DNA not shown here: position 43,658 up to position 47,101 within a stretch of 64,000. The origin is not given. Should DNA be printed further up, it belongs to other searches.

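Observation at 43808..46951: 1047-aa PEPC-fold protein with substituted catalytic motifs, isolated in a decayed low-GC region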

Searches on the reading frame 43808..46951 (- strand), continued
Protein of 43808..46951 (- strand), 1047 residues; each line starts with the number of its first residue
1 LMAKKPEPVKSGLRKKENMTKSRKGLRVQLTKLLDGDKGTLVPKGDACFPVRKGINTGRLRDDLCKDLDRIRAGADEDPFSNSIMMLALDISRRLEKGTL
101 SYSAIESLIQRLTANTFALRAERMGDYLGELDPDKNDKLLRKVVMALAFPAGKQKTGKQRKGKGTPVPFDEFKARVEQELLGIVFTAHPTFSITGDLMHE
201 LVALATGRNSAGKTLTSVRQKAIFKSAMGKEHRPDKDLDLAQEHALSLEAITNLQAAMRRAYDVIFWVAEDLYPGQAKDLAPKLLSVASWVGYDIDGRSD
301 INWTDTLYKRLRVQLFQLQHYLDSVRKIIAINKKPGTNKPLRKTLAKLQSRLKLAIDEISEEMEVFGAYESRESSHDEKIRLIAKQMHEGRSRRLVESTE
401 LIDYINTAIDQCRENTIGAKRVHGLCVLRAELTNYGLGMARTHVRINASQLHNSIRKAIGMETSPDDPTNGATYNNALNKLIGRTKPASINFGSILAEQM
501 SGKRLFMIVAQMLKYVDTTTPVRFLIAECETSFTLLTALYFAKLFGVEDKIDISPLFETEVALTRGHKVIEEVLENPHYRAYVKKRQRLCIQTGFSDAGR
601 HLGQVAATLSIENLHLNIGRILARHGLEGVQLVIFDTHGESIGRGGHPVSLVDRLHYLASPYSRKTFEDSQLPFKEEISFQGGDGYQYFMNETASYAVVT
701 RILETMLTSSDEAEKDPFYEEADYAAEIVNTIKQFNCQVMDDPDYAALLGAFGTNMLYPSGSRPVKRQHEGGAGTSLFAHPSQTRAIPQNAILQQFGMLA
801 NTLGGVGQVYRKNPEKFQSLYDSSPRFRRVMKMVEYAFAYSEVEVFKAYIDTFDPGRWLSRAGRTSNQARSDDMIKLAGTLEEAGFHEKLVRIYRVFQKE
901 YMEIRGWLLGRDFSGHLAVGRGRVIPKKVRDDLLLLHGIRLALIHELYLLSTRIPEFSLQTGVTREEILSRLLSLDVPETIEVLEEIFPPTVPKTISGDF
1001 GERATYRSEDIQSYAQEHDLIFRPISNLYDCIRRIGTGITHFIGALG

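Call 50: find_related_loci(query=A1, collection=genome_contigs, flank=6000)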
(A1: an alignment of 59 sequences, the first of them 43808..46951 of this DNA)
Query A1 (1047 aa) in genome_contigs; peptide patterns used: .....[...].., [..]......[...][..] (x = any residue, [..] = any of these).
600 stretches matched a pattern (row limit reached: there are more); 578 encode a relative of the query (tblastn E <= 1e-3); the best 80 are kept; 80 distinct loci.
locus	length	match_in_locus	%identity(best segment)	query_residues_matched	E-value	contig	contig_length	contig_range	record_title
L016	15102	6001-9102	66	6-1047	0e+0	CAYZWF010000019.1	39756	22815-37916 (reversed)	MAG TPA_asm: uncultured Rhodospirillaceae bacterium isolate SRP200020_co2_207 genome assembly, contig: NODE_1135_length_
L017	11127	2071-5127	59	26-1047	0e+0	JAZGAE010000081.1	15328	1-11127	MAG: Alphaproteobacteria bacterium isolate SCS1bin.19 SCS1bin.19_81, whole genome shotgun sequence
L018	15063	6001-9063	56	20-1047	0e+0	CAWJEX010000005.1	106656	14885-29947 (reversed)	MAG: uncultured Alphaproteobacteria bacterium isolate MFD09222.bin.1.102 genome assembly, contig: contig_127481, whole g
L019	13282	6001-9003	50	27-1047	0e+0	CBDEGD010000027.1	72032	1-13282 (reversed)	MAG: Inquilinaceae bacterium isolate ba05334c-03e4-40a4-91cb-98892f3a731f genome assembly, contig: contig_27, whole geno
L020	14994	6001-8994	48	34-1047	0e+0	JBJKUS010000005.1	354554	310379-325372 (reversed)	MAG: Alphaproteobacteria bacterium isolate LRMED-289 Alphaproteobacteria-LRMED-289-C5, whole genome shotgun sequence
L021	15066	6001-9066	49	23-1047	0e+0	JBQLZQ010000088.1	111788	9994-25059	MAG: Inquilinaceae bacterium isolate bin_1164 contig_88, whole genome shotgun sequence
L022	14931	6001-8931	51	43-1047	0e+0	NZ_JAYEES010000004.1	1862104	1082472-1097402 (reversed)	Nitrospirillum sp. BR 11164 contig_4, whole genome shotgun sequence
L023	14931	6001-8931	51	43-1047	0e+0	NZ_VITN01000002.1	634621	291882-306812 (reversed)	Nitrospirillum amazonense strain BR 11880 Ga0314209_102, whole genome shotgun sequence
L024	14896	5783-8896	55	7-1047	0e+0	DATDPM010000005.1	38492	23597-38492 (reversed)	MAG TPA_asm: Alphaproteobacteria bacterium isolate SMAG_U7921 k141_15903, whole genome shotgun sequence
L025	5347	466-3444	50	38-1041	0e+0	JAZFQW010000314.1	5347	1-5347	MAG: Alphaproteobacteria bacterium isolate MT4bin.16 MT4bin.16_314, whole genome shotgun sequence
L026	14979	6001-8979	50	41-1043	0e+0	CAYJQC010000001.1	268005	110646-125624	MAG TPA_asm: uncultured Rhodospirillaceae bacterium isolate ERP124720_co1_30 genome assembly, contig: NODE_44_length_268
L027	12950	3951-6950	49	30-1047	0e+0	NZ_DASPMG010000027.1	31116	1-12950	MAG: Azospirillum sp. isolate SMAG_U12086 k141_314111, whole genome shotgun sequence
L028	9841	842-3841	49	30-1047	0e+0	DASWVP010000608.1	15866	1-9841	MAG TPA_asm: Azospirillum sp. isolate SMAG_U3633 k141_379996, whole genome shotgun sequence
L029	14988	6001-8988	47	34-1047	0e+0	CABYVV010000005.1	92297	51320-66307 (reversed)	MAG: uncultured Alphaproteobacteria bacterium isolate AG-895-B20 genome assembly, contig: AG-895-B20_NODE_5, whole genom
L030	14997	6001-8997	47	34-1047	0e+0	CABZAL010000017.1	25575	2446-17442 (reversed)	MAG: uncultured Alphaproteobacteria bacterium isolate AG-337-B08 genome assembly, contig: AG-337-B08_NODE_17, whole geno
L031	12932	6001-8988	47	34-1047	0e+0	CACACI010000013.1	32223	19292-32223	uncultured Alphaproteobacteria bacterium isolate AG-343-F10 genome assembly, contig: AG-343-F10_NODE_13, whole genome sh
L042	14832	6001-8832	51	76-1034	0e+0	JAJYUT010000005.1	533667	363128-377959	MAG: Proteobacteria bacterium isolate FK1.bin31 NODE_10_length_533667_cov_14.828204, whole genome shotgun sequence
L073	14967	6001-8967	46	48-1047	0e+0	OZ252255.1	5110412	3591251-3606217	MAG: Inquilinaceae bacterium isolate 34d7c57b-c46d-4362-b7ad-d9942087cf57 genome assembly, chromosome: 1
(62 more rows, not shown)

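Call 51: find_encoding_contigs(protein=P0298, flank=10000, max_places=2)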
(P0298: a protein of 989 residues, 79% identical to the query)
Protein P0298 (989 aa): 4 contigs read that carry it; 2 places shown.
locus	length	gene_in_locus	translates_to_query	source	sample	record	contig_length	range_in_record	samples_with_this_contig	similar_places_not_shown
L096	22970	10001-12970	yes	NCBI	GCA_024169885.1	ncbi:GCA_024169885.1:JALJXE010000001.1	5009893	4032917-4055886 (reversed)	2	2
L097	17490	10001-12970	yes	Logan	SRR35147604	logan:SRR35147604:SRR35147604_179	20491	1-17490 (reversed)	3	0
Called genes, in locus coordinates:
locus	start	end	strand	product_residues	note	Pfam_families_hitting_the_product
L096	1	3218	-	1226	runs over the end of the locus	PF08447:PAS_3, PF08448:PAS_4, PF01590:GAF, PF13185:GAF_2, PF08447:PAS_3, PF13185:GAF_2, PF08448:PAS_4, PF08447:PAS_3, +5 more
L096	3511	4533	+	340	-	PF08240:ADH_N, PF00107:ADH_zinc_N, PF13602:ADH_zinc_N_2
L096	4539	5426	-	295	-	PF00126:HTH_1, PF03466:LysR_substrate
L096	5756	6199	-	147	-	PF04657:DMT_YdcZ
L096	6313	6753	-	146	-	PF06172:Cupin_5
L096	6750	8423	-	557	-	PF03435:Sacchrp_dh_NADP, PF13761:DUF4166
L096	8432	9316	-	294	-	-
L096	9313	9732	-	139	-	-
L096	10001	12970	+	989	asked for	PF00311:PEPcase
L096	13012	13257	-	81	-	-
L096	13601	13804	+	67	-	-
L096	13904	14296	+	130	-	-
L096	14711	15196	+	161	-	PF00111:Fer2, PF01799:Fer2_2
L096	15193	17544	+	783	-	PF20256:MoCoBD_2, PF01315:Ald_Xan_dh_C (faint), PF02738:MoCoBD_1, PF20256:MoCoBD_2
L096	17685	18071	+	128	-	-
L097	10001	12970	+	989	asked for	PF00311:PEPcase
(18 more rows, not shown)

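Call 52: find_encoding_contigs(protein=P0122, flank=10000, max_places=2)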
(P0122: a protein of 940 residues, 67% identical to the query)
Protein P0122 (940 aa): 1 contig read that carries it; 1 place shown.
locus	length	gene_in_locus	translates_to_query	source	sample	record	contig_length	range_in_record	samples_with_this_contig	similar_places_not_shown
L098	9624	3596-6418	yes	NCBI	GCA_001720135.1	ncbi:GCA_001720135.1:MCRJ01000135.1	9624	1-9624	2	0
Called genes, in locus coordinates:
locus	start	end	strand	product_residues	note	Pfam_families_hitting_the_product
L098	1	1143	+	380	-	PF07690:MFS_1, PF13347:MFS_2 (faint), PF07690:MFS_1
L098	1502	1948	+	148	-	PF00989:PAS, PF13188:PAS_8 (weak), PF08448:PAS_4, PF13426:PAS_9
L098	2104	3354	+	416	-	PF02515:CoA_transf_3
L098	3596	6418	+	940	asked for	PF00311:PEPcase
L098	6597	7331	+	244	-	PF00392:GntR, PF13412:HTH_24 (weak), PF07729:FCD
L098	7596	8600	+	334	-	PF08240:ADH_N, PF00107:ADH_zinc_N, PF13602:ADH_zinc_N_2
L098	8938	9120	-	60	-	PF07729:FCD (weak)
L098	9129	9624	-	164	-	PF00392:GntR, PF07729:FCD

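Call 53: search_dna_similar(query=L003:5798-6997:+, collection=plasmids, mode=protein, max_rows=40, max_evalue=1e-60)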
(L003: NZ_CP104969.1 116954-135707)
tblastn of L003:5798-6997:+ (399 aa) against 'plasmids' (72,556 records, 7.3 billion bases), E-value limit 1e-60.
Records with a match: 98; places in all: 103; records where one place covers at least 80% of the query: 97.
Best place of each record, by identity: >=99% 1; 90-95% 1; 60-80% 22; <60% 74.
By first word of the organism name: Sinorhizobium 13; Aminobacter 9; Escherichia 9; Paracoccus 5; Ruegeria 4; Azospirillum 4; Acinetobacter 4; Phyllobacterium 3; Skermanella 3; Cupriavidus 3; and 31 more.
By predicted mobility (MOB-suite, as given by PLSDB): non-mobilizable 82; mobilizable 10; conjugative 6.
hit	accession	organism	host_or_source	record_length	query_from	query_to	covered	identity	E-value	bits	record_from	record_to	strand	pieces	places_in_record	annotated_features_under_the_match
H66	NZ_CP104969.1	Phyllobacterium zundukense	Vicia costata,cell culture,root nodule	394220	1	399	100%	100.0%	0e+0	803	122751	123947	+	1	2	sucC: ADP-forming succinate--CoA ligase subunit beta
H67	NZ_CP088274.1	Phyllobacterium sp. T1293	Melilotus albus,Cell culture,root nodule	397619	1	399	100%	94.7%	0e+0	767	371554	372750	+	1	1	sucC: ADP-forming succinate--CoA ligase subunit beta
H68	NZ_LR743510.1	Methylobacterium bullatum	-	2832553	1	395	99%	76.5%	0e+0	602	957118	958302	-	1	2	none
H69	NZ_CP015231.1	Tritonibacter mobilis F1926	cell culture,seawater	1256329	1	397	99%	71.8%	0e+0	572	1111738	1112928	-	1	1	record has no annotation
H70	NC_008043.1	Ruegeria sp. TM1040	-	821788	1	397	99%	71.8%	0e+0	571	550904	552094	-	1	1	sucC: ADP-forming succinate--CoA ligase subunit beta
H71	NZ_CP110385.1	Tritonibacter mobilis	-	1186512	1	397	99%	71.5%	0e+0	571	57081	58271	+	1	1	record has no annotation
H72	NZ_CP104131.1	Sinorhizobium sp. K101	Phaseolus vulgaris,cell ...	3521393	1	397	99%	70.0%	1e-176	553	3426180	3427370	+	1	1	none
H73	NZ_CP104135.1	Sinorhizobium sp. C101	Phaseolus vulgaris,cell ...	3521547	1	397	99%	70.0%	1e-176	553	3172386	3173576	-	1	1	none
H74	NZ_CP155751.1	Sphingomonas parapaucimobilis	Chinese cabbage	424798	1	395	99%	70.1%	0e+0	567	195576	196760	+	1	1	sucC: ADP-forming succinate--CoA ligase subunit beta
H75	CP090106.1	Sinorhizobium meliloti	Medicago,Cell culture,Plant nodule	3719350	1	397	99%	69.8%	5e-176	551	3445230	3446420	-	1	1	sucC: ADP-forming succinate--CoA ligase subunit beta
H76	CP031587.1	Paracoccaceae bacterium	Isolate culture,marine surface water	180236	1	397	99%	69.5%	6e-177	553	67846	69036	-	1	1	sucC_4: Succinyl-CoA ligase [ADP-forming] subunit beta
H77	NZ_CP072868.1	Rhizobium sp. NLR16a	lentil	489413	1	397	99%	68.8%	3e-169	531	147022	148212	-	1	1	sucC: ADP-forming succinate--CoA ligase subunit beta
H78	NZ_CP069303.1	Shinella sp. PSBB067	monoisolate,Minnesota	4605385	1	397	99%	68.0%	2e-168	529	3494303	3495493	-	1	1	none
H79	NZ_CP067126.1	Paracoccus alcaliphilus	whole organism,soil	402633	1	395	99%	67.1%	1e-166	524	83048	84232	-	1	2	sucC: ADP-forming succinate--CoA ligase subunit beta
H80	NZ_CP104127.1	Sinorhizobium sp. M103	Phaseolus vulgaris,cell ...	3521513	1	371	93%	69.3%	5e-164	516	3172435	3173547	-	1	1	none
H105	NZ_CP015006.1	Aminobacter aminovorans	cell culture,soil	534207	1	395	99%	51.6%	8e-121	392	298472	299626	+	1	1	malate--CoA ligase subunit beta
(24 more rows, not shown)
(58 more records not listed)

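Call 54: get_annotated_region(hit=H105, flank=12000)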
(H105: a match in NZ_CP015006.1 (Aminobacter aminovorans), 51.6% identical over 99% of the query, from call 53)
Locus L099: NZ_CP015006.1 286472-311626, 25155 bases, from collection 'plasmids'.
description: Aminobacter aminovorans strain KCTC 2477 plasmid pAA01, complete sequence
organism: Aminobacter aminovorans (NCBI taxid 83263)
taxonomy: Bacteria; Pseudomonadota; Alphaproteobacteria; Hyphomicrobiales; Phyllobacteriaceae; Aminobacter; Aminobacter aminovorans
host: -; source: cell culture,soil; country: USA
typing (MOB-suite, as given by PLSDB): non-mobilizable
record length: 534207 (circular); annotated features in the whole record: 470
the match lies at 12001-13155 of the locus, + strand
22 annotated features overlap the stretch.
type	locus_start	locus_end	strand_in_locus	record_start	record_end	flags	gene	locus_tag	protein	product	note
CDS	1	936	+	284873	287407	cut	secD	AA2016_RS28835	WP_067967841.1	protein translocase subunit SecD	GO:0043952 - protein transport by the Sec complex [Evidence IEA]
CDS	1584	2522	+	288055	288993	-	-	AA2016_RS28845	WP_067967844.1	IS481 family transposase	-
CDS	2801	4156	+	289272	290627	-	-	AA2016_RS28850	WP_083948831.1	glucoamylase family protein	-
CDS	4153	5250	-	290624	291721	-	-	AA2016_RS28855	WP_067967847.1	histidinol-phosphate transaminase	GO:0000105 - histidine biosynthetic process [Evidence IEA]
CDS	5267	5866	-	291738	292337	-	-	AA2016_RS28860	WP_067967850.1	TetR/AcrR family transcriptional regulator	GO:0006355 - regulation of DNA-templated transcription [Evidence IEA]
CDS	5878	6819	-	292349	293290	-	-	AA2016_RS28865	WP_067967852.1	nucleoside hydrolase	-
CDS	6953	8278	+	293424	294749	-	-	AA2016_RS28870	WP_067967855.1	FAD-binding oxidoreductase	-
CDS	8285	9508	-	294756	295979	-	-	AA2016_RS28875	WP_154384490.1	S41 family peptidase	GO:0006508 - proteolysis [Evidence IEA]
CDS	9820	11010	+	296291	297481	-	-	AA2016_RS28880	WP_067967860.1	aminotransferase class V-fold PLP-dependent enzyme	-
CDS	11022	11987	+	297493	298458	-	-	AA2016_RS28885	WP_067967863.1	CoA ester lyase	-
CDS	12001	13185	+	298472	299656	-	-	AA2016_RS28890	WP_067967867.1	malate--CoA ligase subunit beta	-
CDS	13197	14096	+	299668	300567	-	sucD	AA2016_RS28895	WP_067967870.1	succinate--CoA ligase subunit alpha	-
CDS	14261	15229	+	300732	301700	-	-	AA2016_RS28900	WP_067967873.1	D-glycerate dehydrogenase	-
CDS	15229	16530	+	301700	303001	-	-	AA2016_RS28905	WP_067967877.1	DUF4147 domain-containing protein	-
CDS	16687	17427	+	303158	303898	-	-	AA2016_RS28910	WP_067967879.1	XRE family transcriptional regulator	-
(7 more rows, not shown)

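Call 64: search_protein_families(library=pfam, proteins=[L042:14103-14832:+, L073:8994-11675:+, L042:12931-14034:+, L031:3226-4485:+, L030:8997-9896:-], max_evalue=0.001)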
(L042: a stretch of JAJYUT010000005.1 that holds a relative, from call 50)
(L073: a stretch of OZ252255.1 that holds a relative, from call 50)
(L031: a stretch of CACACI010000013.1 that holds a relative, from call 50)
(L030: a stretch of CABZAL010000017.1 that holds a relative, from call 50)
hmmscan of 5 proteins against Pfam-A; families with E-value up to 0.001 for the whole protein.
L042:14103-14832:+ (243 aa): 6 families
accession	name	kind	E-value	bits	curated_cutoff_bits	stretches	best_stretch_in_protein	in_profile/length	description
PF00005.33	ABC_tran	-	1.9e-34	119.6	25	1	33-175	1-136/137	ABC transporter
PF13304.12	AAA_21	-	8.2e-10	39.7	27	1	145-209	235-301/304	AAA domain, putative AbiEii toxin, Type IV TA system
PF02463.25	SMC_N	-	1.5e-06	28.2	40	0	137-221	126-211/220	RecF/RecN/SMC N terminal domain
PF09818.15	ABC_ATPase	-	2.7e-05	23.8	23.2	0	186-229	211-254/283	P-loop domain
PF13476.12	AAA_23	-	6.1e-05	24.2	27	1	18-64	2-40/201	AAA domain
PF00004.35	AAA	-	0.00019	22.3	21.2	0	46-65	1-20/131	ATPase family associated with various cellular activities (AAA)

L073:8994-11675:+ (893 aa): 4 families
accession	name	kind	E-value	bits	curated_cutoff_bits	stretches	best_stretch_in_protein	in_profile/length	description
PF17432.8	DUF3458_C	-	1.2e-116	390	24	1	568-890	3-320/320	Domain of unknown function (DUF3458_C) ARM repeats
PF01433.26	Peptidase_M1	-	1.4e-57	195.2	27.7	1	239-450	2-215/218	Peptidase family M1 domain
PF11940.14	DUF3458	-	1.6e-27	96.1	28.6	1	457-563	1-94/95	Domain of unknown function (DUF3458) Ig-like fold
PF17900.6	Peptidase_M1_N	-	8.5e-14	52.5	25.8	1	31-199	6-186/186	Peptidase M1 N-terminal domain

L042:12931-14034:+ (367 aa): 4 families
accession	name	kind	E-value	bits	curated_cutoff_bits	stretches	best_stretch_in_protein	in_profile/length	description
PF13343.11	SBP_bac_6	-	1.9e-24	86.9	24.6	1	103-331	5-231/245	Bacterial extracellular solute-binding protein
PF01547.30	SBP_bac_1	-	8.4e-19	69.1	26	1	68-305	15-306/307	Bacterial extracellular solute-binding protein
PF13416.11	SBP_bac_8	-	1.2e-16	61.8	27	1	68-322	4-267/279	Bacterial extracellular solute-binding protein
PF13531.11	SBP_bac_11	-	1.3e-10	41.9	25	1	68-311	18-224/227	Bacterial extracellular solute-binding protein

L031:3226-4485:+ (419 aa): 3 families
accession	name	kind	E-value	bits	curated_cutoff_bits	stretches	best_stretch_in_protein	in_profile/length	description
PF07690.21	MFS_1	-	2.1e-25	89.8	33.4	2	18-367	2-342/347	Major Facilitator Superfamily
PF13000.13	Acatn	-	1.3e-08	34.3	23.7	1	15-104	4-90/546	Acetyl-coenzyme A transporter 1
PF13347.12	MFS_2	-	5.5e-05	22.3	27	1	80-333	63-332/427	MFS/sugar transport protein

L030:8997-9896:- (299 aa): 2 families
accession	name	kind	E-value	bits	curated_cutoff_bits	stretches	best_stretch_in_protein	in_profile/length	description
PF00520.37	Ion_trans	-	9.7e-35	120.3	25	1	24-248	4-240/241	Ion transport protein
PF07885.22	Ion_trans_2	-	4.9e-15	55.6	22.5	1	163-242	2-78/79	Ion channel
